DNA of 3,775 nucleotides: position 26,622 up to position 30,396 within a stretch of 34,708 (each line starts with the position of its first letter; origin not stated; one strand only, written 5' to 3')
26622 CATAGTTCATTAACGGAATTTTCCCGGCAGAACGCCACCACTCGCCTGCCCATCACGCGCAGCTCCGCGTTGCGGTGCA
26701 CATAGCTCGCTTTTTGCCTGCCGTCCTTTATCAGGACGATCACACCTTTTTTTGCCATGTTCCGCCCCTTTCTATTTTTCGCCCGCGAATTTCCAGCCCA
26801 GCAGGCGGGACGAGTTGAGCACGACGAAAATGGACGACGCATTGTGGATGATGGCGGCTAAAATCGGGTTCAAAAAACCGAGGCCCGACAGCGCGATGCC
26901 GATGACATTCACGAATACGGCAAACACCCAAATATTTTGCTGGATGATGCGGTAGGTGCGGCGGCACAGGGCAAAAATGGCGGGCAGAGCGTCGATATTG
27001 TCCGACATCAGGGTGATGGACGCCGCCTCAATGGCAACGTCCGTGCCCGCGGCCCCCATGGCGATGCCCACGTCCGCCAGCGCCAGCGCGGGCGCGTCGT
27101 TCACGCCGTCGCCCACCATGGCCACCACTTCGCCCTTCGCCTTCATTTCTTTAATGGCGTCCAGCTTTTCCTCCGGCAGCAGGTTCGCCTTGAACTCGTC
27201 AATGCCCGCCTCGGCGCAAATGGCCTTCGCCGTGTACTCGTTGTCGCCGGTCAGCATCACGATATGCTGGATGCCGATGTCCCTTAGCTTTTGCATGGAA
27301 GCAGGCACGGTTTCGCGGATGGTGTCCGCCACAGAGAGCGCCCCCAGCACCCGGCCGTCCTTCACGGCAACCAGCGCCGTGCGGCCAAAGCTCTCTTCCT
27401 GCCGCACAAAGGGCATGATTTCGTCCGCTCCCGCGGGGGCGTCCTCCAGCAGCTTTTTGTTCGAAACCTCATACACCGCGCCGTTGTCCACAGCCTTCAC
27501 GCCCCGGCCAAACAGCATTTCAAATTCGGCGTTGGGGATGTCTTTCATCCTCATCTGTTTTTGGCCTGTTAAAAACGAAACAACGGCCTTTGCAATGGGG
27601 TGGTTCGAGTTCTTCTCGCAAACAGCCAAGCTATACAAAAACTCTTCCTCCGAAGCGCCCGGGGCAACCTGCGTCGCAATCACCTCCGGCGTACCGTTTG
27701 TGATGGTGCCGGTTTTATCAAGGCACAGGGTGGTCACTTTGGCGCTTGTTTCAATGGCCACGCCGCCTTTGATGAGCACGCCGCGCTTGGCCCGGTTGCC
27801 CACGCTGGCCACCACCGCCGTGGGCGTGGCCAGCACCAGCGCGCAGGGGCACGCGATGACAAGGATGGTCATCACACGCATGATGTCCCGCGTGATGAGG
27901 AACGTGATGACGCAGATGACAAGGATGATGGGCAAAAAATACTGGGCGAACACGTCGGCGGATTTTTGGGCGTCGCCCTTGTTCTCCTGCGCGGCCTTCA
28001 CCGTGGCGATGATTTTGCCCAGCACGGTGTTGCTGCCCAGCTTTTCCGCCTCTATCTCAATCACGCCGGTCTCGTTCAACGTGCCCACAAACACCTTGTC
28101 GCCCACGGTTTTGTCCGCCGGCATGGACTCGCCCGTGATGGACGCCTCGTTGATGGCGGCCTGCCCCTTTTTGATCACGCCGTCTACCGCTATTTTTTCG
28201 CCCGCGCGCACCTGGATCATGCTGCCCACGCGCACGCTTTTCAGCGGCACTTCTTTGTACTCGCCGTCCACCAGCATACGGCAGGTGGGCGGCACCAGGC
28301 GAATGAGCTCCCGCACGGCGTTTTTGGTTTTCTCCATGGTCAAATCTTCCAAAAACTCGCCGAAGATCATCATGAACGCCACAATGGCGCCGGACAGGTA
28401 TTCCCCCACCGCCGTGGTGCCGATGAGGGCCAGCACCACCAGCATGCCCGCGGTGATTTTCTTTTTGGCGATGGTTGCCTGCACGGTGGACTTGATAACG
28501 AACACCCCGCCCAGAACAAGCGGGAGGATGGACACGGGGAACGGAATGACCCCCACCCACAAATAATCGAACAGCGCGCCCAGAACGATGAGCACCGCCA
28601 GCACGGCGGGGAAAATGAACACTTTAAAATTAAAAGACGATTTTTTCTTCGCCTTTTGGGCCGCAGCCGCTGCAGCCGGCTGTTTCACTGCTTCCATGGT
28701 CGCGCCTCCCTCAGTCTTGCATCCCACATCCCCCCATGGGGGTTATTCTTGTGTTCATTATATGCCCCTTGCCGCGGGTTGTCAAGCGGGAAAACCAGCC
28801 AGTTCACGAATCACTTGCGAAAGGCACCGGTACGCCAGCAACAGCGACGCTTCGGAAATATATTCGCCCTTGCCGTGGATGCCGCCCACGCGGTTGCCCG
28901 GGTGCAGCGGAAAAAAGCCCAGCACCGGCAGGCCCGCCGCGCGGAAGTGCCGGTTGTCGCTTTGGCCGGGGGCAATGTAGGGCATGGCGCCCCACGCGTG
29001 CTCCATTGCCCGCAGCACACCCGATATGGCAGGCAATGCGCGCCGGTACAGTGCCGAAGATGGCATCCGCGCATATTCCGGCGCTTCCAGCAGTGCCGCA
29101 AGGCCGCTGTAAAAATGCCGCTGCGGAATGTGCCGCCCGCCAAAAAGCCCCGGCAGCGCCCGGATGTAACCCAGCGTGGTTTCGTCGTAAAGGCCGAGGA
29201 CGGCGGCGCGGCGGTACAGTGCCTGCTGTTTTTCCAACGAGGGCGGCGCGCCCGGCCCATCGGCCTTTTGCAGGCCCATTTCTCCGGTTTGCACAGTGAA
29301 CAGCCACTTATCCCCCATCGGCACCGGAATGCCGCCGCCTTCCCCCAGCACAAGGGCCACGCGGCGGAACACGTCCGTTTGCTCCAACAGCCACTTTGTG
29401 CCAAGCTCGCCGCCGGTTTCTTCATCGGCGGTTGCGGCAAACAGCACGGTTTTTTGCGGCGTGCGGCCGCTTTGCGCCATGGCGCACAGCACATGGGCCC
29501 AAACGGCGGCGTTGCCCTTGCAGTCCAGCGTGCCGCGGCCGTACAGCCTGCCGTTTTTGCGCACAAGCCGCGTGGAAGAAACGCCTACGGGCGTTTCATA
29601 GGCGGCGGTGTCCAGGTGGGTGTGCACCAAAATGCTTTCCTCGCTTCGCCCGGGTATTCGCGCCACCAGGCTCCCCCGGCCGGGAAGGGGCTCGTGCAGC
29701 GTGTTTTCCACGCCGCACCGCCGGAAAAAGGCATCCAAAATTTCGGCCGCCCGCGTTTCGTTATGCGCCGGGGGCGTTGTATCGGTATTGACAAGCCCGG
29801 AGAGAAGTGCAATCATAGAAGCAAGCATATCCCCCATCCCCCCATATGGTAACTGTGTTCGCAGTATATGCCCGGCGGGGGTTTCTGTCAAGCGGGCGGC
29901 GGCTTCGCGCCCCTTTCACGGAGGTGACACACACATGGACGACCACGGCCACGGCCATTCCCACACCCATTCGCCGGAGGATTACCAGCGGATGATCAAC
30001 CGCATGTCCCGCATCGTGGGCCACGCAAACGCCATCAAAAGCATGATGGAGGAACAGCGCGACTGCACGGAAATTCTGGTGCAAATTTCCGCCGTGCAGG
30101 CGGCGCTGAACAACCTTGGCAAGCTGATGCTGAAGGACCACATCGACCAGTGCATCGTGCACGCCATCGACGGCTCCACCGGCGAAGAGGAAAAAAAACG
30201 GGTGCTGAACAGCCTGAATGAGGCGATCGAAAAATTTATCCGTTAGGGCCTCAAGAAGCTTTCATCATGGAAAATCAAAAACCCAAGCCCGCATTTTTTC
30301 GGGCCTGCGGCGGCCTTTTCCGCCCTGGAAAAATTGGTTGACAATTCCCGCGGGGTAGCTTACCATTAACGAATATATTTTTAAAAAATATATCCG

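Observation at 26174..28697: P1B-type ATPase with a CPC motif but no N-terminal metal-binding domain, coupled to an uncharacterised 194-aa cytoplasmic protein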

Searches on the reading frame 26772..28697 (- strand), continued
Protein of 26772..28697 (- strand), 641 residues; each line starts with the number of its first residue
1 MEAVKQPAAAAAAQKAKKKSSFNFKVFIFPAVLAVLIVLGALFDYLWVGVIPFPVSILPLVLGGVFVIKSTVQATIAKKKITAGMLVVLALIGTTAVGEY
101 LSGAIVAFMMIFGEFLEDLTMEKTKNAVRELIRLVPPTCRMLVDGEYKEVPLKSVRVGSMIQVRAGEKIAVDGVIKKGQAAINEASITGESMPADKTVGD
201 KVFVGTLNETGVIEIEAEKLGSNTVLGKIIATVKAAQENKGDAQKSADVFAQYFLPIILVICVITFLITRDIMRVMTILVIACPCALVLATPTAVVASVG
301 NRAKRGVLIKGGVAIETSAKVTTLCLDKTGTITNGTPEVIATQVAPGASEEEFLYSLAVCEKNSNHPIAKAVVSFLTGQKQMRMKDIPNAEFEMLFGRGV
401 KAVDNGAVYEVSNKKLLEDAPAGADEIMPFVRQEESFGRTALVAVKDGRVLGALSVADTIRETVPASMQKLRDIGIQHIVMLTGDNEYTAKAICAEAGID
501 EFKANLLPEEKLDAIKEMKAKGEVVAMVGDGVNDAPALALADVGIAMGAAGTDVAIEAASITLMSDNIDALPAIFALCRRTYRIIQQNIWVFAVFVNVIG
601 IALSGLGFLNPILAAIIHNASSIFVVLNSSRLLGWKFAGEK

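Call 25: find_encoding_contigs(protein=P0024, flank=5000, max_places=1)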
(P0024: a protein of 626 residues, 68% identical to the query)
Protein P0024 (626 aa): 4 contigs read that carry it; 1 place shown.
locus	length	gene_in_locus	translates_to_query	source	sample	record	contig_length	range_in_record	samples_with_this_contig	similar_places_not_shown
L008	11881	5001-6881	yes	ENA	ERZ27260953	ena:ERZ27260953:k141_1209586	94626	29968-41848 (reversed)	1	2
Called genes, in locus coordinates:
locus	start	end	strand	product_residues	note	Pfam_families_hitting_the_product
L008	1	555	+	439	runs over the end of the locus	PF04055:Radical_SAM (weak), PF12836:HHH_3 (weak)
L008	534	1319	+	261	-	PF13566:DUF4130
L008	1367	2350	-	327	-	PF00389:2-Hacid_dh, PF02826:2-Hacid_dh_C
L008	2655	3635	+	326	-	PF20434:BD-FAE, PF07859:Abhydrolase_3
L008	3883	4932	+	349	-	PF01546:Peptidase_M20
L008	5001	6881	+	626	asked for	PF00122:E1-E2_ATPase, PF00702:Hydrolase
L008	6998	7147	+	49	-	-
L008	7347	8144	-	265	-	PF00990:GGDEF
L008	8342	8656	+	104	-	PF12844:HTH_19 (weak), PF01381:HTH_3, PF13443:HTH_26 (weak)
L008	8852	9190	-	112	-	PF00543:P-II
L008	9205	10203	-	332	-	PF00892:EamA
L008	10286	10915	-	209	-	PF00440:TetR_N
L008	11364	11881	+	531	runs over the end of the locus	PF00005:ABC_tran, PF13304:AAA_21 (faint), PF00005:ABC_tran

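Call 26: find_encoding_contigs(protein=P0088, flank=5000, max_places=1)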
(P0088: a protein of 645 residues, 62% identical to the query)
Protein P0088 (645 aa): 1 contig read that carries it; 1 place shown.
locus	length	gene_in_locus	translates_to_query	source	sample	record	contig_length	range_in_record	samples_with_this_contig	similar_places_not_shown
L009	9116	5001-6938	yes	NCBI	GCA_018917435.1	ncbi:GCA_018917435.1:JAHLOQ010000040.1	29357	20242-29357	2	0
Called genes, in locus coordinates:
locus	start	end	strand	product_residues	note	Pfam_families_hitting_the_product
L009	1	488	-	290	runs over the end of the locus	PF00126:HTH_1, PF03466:LysR_substrate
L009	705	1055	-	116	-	PF18936:DUF5684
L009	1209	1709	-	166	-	PF13353:Fer4_12, PF04055:Radical_SAM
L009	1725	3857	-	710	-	PF03477:ATP-cone, PF13597:NRDD, PF01228:Gly_radical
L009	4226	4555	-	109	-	PF02583:Trns_repr_metal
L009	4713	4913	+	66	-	-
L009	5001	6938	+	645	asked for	PF00122:E1-E2_ATPase, PF00702:Hydrolase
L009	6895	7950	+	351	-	PF04389:Peptidase_M28, PF01546:Peptidase_M20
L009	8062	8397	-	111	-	-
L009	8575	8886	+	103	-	PF03551:PadR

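Call 27: find_encoding_contigs(protein=P0049, flank=5000, max_places=1)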
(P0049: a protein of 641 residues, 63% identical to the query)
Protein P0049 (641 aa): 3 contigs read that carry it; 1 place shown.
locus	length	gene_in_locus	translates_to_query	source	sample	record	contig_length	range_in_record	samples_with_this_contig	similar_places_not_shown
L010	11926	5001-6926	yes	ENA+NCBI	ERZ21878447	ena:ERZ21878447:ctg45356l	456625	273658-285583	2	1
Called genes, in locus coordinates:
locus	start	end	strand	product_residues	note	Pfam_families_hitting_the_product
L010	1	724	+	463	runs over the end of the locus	PF00403:HMA, PF13386:DsbD_2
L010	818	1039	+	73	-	PF00403:HMA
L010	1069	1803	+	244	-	-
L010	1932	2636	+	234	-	PF00072:Response_reg, PF00486:Trans_reg_C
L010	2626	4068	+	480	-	PF00672:HAMP, PF00512:HisKA, PF02518:HATPase_c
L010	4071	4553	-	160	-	PF10080:FtrD-like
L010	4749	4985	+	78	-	-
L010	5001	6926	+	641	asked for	PF00122:E1-E2_ATPase, PF00702:Hydrolase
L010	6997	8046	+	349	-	PF01546:Peptidase_M20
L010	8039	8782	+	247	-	PF02585:PIG-L (weak)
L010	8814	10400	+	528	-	PF00496:SBP_bac_5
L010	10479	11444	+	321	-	PF19300:BPD_transp_1_N, PF00528:BPD_transp_1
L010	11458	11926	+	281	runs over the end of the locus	PF12911:OppC_N, PF00528:BPD_transp_1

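Call 90: find_encoding_contigs(protein=P0016, flank=5000, max_places=1)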
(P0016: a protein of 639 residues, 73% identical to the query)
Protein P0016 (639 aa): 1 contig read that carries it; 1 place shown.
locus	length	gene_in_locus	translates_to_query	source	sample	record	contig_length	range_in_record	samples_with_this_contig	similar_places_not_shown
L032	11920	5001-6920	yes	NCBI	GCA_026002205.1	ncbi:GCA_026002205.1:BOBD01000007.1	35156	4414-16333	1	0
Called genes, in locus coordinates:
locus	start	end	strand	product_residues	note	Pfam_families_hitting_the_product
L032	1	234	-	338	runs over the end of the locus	PF01208:URO-D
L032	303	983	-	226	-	PF00528:BPD_transp_1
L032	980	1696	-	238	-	PF00528:BPD_transp_1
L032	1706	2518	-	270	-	PF00497:SBP_bac_3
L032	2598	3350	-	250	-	PF02463:SMC_N (faint), PF00005:ABC_tran, PF13304:AAA_21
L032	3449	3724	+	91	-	PF02583:Trns_repr_metal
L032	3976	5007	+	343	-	PF04389:Peptidase_M28 (weak), PF01546:Peptidase_M20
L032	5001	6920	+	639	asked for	PF00122:E1-E2_ATPase, PF00702:Hydrolase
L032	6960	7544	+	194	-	-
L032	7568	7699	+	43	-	-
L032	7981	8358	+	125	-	-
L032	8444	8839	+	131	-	PF13304:AAA_21 (weak)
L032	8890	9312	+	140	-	PF13304:AAA_21, PF13175:AAA_15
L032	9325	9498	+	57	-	-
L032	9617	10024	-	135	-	-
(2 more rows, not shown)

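Call 91: find_encoding_contigs(protein=P0020, flank=4000, max_places=1)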
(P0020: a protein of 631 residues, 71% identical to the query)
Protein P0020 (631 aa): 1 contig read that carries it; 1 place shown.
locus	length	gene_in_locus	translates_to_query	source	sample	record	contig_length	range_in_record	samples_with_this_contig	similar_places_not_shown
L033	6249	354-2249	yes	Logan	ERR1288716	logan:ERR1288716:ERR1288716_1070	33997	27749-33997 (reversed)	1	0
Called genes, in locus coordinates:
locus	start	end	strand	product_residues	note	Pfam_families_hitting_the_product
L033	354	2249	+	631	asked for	PF00122:E1-E2_ATPase, PF00702:Hydrolase, PF08282:Hydrolase_3 (faint)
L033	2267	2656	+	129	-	-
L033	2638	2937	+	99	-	-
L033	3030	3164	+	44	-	-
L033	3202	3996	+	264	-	-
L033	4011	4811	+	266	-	PF08238:Sel1 (weak)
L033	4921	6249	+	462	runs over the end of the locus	PF01053:Cys_Met_Meta_PP, PF00496:SBP_bac_5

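Call 92: find_encoding_contigs(protein=P0026, flank=4000, max_places=1)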
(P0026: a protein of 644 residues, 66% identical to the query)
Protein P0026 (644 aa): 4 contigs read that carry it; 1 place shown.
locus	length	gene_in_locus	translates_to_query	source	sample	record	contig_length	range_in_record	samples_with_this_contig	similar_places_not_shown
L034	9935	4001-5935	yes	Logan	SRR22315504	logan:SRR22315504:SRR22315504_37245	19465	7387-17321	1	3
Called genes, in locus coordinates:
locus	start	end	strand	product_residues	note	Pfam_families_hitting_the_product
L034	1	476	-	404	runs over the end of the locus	PF01053:Cys_Met_Meta_PP, PF00155:Aminotran_1_2, PF00266:Aminotran_5 (weak), PF06838:Met_gamma_lyase (weak)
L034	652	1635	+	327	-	PF00389:2-Hacid_dh, PF02826:2-Hacid_dh_C, PF01488:Shikimate_DH (faint)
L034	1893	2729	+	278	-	PF00376:MerR (weak), PF13411:MerR_1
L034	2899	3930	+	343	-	PF04389:Peptidase_M28, PF01546:Peptidase_M20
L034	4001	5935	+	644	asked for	PF00122:E1-E2_ATPase, PF00702:Hydrolase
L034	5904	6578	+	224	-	-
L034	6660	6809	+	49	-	-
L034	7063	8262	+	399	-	PF01053:Cys_Met_Meta_PP, PF00155:Aminotran_1_2, PF00266:Aminotran_5 (weak)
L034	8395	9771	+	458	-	PF00202:Aminotran_3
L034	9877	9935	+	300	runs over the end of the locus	PF00126:HTH_1, PF03466:LysR_substrate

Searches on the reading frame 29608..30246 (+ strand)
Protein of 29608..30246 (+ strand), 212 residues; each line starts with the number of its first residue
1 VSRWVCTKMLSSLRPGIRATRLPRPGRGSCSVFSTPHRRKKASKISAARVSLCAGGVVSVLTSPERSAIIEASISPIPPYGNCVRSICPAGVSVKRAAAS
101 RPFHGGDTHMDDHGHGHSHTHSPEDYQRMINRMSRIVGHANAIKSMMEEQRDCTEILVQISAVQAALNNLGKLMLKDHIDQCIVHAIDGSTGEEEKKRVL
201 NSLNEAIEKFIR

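Call 3: search_protein_families(library=pfam, proteins=[window:29608-30246:+], max_evalue=0.01)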
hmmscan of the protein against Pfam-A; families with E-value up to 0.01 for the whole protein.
window:29608-30246:+ (212 aa): 1 family
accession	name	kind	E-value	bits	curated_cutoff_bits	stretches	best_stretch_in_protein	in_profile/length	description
PF02583.22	Trns_repr_metal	-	1.9e-23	83.1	22.8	1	126-207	2-76/78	Metal-sensitive transcriptional repressor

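Call 4: search_protein_families(library=ncbifam, proteins=[window:29608-30246:+], max_evalue=0.01)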
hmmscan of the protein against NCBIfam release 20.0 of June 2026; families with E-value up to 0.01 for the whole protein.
window:29608-30246:+ (212 aa): 3 families
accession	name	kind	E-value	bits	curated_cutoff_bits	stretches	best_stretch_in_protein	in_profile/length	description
NF011613.0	PRK15039.1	equivalog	4.8e-14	52.8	138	1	121-205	3-87/90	Ni(II)/Co(II)-binding transcriptional repressor RcnR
NF052430.1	repress_RicR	exception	6.1e-13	49.2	175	1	129-212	11-92/93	copper-sensing transcriptional repressor RicR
NF008464.0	PRK11352.1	equivalog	1.4e-09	38.2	133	1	121-183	3-65/91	formaldehyde-responsive transcriptional repressor FrmR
